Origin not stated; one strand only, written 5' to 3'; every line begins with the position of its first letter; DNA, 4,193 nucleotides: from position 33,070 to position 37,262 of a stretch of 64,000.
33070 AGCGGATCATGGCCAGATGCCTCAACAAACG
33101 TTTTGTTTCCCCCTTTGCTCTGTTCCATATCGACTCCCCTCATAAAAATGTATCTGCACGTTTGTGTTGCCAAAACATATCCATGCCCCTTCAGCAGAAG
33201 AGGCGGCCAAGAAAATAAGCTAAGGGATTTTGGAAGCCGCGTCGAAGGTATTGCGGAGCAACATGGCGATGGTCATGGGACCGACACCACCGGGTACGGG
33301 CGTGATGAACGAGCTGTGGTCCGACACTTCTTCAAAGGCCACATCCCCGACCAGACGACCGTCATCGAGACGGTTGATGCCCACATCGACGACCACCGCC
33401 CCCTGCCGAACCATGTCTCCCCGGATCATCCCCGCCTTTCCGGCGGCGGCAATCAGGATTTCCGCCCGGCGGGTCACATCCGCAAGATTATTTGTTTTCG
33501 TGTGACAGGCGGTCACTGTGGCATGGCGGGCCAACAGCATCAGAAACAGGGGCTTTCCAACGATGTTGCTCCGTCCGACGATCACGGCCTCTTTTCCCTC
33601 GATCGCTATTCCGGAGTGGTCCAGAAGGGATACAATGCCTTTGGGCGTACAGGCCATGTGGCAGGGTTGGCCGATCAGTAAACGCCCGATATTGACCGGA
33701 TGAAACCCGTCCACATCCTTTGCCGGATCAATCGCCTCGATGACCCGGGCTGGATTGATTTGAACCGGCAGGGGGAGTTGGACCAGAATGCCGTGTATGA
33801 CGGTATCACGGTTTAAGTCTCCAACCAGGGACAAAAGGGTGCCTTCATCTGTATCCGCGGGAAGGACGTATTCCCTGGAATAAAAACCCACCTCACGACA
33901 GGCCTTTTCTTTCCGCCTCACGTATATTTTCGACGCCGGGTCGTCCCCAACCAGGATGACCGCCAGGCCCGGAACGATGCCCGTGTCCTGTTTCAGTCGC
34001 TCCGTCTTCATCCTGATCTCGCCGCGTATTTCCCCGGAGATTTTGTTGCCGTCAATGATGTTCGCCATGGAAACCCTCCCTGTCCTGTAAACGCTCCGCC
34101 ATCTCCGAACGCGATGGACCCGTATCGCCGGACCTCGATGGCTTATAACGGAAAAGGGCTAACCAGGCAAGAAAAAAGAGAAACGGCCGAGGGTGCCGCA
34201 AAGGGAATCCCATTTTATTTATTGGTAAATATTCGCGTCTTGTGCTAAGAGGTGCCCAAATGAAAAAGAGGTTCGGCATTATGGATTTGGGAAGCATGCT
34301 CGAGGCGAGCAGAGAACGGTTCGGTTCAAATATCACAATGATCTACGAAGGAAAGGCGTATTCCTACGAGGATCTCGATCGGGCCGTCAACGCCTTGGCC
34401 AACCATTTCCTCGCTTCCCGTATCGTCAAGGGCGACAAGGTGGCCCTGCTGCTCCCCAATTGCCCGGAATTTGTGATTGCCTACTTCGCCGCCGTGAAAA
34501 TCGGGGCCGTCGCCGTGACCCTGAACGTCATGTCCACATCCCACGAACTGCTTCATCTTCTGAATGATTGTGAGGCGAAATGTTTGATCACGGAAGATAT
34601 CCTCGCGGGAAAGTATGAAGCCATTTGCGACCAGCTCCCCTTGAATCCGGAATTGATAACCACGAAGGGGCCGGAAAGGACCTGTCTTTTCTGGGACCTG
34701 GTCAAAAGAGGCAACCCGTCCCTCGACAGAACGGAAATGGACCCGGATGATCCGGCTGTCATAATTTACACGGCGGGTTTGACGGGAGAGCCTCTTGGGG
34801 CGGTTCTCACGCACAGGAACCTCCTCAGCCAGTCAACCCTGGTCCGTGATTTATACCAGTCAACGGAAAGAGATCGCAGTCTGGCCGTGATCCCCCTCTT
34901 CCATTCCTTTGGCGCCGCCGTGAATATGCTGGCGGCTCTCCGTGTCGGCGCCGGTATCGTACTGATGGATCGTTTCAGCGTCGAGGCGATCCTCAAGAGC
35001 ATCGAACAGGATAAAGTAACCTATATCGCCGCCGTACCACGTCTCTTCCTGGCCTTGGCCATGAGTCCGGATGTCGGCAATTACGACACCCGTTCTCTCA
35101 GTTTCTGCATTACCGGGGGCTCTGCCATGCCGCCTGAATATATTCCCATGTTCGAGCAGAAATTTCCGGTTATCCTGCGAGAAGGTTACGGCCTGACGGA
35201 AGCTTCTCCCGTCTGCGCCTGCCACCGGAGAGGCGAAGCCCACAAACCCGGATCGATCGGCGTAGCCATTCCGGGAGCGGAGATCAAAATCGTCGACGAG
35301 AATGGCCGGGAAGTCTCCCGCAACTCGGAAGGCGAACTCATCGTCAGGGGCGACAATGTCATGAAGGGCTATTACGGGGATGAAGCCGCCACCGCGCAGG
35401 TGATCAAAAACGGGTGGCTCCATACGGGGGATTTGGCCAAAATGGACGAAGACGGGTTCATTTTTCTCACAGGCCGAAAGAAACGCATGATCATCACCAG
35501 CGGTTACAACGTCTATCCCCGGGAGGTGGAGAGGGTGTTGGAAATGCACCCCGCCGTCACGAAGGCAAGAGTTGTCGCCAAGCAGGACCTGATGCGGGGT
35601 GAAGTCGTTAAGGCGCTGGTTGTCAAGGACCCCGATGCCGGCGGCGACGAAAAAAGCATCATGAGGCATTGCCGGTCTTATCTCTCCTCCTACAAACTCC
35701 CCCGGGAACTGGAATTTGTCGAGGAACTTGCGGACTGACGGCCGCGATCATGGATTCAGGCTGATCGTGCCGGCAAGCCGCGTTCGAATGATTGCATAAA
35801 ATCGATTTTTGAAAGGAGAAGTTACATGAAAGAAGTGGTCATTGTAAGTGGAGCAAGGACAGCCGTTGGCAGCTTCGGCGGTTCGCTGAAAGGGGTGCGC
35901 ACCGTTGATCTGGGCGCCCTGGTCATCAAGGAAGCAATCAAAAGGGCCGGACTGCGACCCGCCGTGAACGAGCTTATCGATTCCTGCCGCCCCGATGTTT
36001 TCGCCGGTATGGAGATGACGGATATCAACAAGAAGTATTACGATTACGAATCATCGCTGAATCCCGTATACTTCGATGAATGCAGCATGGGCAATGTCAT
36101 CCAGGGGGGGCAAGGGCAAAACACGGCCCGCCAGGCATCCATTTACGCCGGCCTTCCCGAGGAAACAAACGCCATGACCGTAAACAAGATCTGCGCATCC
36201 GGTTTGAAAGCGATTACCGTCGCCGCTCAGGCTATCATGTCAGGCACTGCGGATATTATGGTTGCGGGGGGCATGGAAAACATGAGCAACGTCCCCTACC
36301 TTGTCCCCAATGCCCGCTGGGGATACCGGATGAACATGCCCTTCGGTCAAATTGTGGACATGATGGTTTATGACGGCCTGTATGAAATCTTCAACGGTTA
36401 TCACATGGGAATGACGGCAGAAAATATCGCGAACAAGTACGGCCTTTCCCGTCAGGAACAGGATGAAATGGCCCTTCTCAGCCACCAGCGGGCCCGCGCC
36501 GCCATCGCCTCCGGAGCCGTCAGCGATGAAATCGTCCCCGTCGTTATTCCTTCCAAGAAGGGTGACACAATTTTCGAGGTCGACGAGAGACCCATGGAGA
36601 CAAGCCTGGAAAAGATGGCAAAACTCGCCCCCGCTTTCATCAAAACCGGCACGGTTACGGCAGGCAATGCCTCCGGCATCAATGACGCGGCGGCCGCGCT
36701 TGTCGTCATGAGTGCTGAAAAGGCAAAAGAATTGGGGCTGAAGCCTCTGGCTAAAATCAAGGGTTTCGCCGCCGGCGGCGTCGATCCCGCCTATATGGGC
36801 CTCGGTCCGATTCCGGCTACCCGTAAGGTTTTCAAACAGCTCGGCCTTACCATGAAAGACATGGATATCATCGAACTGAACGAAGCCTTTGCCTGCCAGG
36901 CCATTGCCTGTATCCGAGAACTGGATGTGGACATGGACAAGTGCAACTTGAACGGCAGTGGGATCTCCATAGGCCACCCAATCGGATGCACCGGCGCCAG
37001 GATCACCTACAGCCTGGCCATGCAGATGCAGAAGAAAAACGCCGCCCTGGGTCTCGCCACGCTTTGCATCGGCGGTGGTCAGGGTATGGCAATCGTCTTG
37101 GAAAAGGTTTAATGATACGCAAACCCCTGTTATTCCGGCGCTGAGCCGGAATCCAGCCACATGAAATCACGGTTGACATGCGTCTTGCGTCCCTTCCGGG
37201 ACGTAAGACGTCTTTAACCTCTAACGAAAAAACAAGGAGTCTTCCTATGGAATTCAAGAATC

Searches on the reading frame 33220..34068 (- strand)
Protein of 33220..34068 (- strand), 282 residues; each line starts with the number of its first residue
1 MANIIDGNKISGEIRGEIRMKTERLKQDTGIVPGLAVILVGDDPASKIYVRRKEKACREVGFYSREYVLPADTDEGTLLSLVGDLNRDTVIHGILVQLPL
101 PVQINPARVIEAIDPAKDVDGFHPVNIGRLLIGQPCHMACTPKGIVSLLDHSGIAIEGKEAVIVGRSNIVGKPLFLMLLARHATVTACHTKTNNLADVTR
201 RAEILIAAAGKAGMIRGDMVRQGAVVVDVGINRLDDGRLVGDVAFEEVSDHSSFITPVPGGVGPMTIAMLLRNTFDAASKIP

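Call 70: search_protein_families(library=pfam, proteins=[window:33220-34068:-], max_evalue=0.000001)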
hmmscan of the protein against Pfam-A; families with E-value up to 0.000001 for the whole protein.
window:33220-34068:- (282 aa): 2 families
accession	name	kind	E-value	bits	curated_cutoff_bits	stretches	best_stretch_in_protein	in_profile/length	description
PF02882.25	THF_DHG_CYH_C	-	3.2e-69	231.8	27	1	123-280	1-158/160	Tetrahydrofolate dehydrogenase/cyclohydrolase, NAD(P)-binding domain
PF00763.28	THF_DHG_CYH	-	1e-39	135.8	32.8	1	5-120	1-115/115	Tetrahydrofolate dehydrogenase/cyclohydrolase, catalytic domain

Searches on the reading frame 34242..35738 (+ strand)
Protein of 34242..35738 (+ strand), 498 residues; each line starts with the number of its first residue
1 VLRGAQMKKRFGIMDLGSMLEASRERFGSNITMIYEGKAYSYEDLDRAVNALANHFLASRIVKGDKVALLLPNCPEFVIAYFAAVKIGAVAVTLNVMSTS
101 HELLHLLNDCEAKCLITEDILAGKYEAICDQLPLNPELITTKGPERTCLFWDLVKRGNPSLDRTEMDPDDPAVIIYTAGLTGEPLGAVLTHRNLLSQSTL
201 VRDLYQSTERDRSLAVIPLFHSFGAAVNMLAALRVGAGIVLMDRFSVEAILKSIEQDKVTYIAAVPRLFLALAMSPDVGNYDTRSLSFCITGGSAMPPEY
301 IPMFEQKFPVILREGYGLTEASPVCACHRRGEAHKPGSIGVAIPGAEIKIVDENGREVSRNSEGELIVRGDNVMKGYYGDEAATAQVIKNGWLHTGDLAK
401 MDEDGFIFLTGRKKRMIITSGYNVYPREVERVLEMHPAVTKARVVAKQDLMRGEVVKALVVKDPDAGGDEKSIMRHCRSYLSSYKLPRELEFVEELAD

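Call 70: search_protein_families(library=pfam, proteins=[window:34242-35738:+], max_evalue=0.000001)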
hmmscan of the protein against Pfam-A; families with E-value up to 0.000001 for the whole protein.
window:34242-35738:+ (498 aa): 2 families
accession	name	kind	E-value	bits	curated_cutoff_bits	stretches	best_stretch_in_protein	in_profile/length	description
PF00501.34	AMP-binding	-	3.2e-91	306.4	29.9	1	21-378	2-384/384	AMP-binding enzyme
PF13193.12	AMP-binding_C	-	1.1e-12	49.1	24.5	1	428-496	1-69/76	AMP-binding enzyme C-terminal domain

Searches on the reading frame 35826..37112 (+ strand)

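Call 70: search_protein_families(library=pfam, proteins=[window:35826-37112:+], max_evalue=0.000001)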
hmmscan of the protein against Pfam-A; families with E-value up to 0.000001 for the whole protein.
window:35826-37112:+ (428 aa): 3 families
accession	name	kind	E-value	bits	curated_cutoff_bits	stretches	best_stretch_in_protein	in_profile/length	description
PF00108.29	Thiolase_N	-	3.2e-91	305.7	26.4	2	78-297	40-259/260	Thiolase, N-terminal domain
PF02803.24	Thiolase_C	-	3.3e-47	159.6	27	1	305-427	1-123/123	Thiolase, C-terminal domain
PF00109.32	ketoacyl-synt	-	1.5e-09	38.3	20.8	1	32-154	95-205/252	Beta-ketoacyl synthase, N-terminal domain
